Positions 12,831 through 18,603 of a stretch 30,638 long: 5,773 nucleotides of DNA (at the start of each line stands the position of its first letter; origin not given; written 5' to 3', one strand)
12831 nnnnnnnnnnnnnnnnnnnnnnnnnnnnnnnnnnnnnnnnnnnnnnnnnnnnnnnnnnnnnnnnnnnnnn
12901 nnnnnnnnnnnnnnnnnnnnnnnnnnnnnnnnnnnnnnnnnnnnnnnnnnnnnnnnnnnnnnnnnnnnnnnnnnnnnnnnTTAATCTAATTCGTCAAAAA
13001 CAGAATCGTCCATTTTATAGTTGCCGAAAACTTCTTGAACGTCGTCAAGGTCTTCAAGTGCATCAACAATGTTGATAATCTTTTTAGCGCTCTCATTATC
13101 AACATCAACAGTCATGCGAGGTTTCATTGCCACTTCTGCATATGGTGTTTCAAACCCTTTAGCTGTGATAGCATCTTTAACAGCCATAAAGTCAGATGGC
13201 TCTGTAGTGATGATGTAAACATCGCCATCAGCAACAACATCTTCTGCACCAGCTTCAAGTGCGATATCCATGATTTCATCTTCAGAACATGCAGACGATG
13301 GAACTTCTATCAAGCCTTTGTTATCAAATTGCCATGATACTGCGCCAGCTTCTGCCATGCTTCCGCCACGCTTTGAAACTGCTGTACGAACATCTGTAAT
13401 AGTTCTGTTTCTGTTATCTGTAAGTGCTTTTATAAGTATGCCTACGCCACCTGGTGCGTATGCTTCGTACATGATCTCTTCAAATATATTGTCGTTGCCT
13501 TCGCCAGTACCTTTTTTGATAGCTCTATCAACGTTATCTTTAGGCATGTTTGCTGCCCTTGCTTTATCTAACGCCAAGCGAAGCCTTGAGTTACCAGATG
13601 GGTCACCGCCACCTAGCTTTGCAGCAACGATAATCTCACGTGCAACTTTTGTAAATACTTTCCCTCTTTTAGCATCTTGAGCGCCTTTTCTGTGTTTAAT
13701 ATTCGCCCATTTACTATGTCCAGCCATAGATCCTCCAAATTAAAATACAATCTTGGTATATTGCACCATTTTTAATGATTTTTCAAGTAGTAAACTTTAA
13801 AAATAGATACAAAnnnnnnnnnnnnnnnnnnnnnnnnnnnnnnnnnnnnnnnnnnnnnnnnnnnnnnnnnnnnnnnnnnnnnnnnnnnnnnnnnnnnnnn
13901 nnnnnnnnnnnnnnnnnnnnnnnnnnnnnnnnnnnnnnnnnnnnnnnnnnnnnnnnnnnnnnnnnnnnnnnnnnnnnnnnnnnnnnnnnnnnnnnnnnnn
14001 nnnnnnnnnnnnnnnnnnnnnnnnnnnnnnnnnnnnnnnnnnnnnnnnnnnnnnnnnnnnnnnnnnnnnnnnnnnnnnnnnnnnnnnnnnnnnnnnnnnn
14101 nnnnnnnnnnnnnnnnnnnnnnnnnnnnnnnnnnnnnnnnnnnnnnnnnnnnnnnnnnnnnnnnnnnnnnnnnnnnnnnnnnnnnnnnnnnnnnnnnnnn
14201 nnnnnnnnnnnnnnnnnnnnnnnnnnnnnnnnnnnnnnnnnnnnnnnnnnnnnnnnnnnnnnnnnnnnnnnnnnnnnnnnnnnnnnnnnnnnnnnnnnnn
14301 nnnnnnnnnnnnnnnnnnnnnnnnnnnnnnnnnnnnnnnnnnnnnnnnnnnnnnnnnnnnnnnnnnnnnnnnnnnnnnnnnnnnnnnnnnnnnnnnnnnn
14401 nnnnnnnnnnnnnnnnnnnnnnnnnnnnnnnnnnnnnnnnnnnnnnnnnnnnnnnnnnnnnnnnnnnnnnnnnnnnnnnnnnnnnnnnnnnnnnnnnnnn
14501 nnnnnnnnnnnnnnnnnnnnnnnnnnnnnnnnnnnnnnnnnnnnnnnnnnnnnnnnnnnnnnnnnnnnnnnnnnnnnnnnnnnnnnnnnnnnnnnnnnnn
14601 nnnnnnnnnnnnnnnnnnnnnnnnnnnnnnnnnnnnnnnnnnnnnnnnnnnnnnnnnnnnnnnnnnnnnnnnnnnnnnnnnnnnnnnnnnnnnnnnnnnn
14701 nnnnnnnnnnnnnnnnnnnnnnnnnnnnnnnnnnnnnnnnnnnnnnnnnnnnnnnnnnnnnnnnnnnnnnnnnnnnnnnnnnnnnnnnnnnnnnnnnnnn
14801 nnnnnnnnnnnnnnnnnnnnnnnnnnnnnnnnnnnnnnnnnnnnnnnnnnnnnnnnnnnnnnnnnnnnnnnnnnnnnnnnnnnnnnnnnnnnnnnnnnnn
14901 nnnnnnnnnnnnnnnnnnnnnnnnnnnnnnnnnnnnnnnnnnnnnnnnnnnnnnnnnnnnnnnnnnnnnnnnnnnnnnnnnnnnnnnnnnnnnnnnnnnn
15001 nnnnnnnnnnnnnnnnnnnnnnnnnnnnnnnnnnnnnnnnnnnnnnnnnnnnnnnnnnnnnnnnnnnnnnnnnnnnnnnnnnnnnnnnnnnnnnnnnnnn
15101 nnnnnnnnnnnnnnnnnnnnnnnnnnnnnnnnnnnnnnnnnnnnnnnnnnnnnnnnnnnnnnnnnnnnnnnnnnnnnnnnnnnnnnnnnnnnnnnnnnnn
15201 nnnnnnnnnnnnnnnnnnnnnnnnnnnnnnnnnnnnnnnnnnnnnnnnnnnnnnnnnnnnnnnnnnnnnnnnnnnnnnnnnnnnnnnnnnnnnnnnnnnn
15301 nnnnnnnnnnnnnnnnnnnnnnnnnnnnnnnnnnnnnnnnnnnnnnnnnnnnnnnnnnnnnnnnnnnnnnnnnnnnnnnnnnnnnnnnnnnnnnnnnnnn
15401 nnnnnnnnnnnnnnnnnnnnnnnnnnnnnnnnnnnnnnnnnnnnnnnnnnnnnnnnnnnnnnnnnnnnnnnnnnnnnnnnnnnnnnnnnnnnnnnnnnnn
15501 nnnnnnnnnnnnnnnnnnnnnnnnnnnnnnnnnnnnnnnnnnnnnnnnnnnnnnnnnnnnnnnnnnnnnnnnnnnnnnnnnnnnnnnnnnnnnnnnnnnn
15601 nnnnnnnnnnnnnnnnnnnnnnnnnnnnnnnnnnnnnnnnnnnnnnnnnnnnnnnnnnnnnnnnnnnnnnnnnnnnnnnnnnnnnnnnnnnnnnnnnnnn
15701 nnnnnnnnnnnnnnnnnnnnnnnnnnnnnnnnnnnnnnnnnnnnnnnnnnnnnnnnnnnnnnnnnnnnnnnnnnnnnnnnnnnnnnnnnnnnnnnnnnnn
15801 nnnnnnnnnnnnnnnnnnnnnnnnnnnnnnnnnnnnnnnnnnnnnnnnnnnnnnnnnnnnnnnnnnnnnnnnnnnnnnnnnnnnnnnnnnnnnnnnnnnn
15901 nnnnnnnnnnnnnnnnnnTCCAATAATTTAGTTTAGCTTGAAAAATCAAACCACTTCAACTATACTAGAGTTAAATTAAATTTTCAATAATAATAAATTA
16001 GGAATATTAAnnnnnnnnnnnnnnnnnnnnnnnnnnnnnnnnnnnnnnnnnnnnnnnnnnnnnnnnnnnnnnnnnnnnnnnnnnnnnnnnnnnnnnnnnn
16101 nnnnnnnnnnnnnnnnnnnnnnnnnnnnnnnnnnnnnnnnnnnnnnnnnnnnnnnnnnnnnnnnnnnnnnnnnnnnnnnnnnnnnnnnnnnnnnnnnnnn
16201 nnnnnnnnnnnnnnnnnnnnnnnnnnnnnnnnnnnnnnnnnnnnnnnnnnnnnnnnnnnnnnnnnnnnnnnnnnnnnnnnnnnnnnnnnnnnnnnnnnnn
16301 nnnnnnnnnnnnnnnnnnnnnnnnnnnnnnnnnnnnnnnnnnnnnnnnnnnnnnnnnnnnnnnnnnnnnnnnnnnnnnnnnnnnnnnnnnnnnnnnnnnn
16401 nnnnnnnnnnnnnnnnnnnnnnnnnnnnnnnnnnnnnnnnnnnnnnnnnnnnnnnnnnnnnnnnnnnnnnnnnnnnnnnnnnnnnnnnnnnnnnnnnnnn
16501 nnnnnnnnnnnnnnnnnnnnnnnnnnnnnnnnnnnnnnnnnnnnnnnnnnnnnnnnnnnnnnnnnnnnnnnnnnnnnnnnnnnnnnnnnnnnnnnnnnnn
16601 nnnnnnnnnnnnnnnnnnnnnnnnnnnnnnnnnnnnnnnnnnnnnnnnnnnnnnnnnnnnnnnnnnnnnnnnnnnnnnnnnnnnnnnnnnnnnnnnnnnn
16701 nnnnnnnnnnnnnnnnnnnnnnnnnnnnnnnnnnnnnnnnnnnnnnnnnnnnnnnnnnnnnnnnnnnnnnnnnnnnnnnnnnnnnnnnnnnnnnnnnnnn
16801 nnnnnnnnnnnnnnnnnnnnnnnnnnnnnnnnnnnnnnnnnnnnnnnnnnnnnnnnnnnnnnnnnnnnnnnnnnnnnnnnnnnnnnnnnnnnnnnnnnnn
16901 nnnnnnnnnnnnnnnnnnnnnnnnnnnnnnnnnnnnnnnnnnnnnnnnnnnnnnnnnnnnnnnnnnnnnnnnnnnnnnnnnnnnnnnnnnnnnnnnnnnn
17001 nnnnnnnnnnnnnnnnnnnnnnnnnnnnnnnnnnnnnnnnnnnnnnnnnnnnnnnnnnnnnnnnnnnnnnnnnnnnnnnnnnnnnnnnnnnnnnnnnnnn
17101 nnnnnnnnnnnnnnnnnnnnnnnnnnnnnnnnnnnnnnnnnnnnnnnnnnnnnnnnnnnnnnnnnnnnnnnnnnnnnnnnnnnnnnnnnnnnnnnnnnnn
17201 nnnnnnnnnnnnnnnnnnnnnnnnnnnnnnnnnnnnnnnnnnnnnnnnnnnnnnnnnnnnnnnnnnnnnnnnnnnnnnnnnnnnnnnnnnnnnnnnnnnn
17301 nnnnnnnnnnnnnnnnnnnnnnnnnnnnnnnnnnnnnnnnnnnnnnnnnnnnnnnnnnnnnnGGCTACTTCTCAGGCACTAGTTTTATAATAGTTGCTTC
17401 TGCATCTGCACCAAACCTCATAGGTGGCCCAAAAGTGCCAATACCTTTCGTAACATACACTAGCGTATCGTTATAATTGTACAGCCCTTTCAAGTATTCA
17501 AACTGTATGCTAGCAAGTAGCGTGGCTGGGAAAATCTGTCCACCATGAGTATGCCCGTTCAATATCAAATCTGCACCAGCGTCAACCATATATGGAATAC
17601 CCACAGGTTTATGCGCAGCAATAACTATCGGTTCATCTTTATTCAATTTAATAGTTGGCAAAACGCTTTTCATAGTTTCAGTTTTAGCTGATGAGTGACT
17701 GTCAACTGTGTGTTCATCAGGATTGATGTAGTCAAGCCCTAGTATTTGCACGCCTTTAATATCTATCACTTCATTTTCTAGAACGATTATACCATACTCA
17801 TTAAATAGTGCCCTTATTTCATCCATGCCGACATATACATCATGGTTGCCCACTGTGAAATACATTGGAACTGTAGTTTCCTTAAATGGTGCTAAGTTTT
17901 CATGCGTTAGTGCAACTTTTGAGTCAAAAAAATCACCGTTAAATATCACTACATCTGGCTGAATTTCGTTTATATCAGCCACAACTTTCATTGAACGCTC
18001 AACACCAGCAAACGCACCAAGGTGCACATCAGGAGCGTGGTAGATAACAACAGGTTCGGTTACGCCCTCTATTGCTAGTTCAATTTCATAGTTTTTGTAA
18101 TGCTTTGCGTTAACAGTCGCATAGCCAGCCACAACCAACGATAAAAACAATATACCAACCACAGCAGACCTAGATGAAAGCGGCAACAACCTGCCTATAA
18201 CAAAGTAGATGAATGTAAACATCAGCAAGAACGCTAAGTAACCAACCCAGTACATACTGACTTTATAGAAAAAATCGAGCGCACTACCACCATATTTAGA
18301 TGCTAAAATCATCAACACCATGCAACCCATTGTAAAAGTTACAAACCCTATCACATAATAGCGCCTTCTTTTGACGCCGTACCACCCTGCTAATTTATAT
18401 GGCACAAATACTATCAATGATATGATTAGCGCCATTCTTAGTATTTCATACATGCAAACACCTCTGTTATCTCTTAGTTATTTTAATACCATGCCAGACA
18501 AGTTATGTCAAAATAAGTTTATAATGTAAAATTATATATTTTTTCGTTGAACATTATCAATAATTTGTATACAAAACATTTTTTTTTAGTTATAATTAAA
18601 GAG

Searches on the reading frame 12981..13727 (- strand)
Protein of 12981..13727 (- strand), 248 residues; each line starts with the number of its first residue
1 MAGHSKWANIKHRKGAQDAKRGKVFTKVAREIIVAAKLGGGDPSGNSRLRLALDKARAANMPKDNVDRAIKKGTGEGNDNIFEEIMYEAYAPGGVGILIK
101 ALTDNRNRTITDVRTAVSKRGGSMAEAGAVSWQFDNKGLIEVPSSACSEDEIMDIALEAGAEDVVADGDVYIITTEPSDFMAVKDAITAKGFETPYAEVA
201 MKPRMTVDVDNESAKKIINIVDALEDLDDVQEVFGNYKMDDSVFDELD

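Call 10: search_protein_families(library=pfam, proteins=[window:12981-13727:-], max_evalue=0.00001)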
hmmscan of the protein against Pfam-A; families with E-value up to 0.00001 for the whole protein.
window:12981-13727:- (248 aa): 2 families
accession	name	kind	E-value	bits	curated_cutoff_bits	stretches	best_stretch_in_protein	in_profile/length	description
PF01709.26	Transcrip_reg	-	1.7e-56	190.8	27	1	82-236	1-159/160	TACO1/YebC second and third domain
PF20772.2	TACO1_YebC_N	-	1.6e-36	125.1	36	1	5-76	1-73/73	TACO1/YebC protein N-terminal domain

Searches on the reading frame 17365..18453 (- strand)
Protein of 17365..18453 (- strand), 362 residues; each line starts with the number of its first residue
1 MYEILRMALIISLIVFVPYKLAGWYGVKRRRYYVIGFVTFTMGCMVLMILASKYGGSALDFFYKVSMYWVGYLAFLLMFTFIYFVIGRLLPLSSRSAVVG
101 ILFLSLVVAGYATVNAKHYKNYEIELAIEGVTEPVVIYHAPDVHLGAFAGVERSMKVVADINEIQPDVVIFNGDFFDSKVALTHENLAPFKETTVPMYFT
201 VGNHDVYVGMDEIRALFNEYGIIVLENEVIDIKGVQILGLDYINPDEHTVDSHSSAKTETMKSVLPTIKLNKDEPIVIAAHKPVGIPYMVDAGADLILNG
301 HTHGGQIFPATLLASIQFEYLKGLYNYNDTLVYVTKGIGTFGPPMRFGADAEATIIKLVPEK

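Call 62: search_protein_families(library=pfam, proteins=[window:17365-18453:-], max_evalue=0.001)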
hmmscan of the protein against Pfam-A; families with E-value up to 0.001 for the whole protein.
window:17365-18453:- (362 aa): 2 families
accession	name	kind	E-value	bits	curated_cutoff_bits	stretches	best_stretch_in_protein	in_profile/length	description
PF00149.33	Metallophos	-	1.4e-14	55.4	21.5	1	137-304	3-190/191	Calcineurin-like phosphoesterase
PF12850.12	Metallophos_2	-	0.00026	21.5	27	0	140-255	6-102/154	Calcineurin-like phosphoesterase superfamily domain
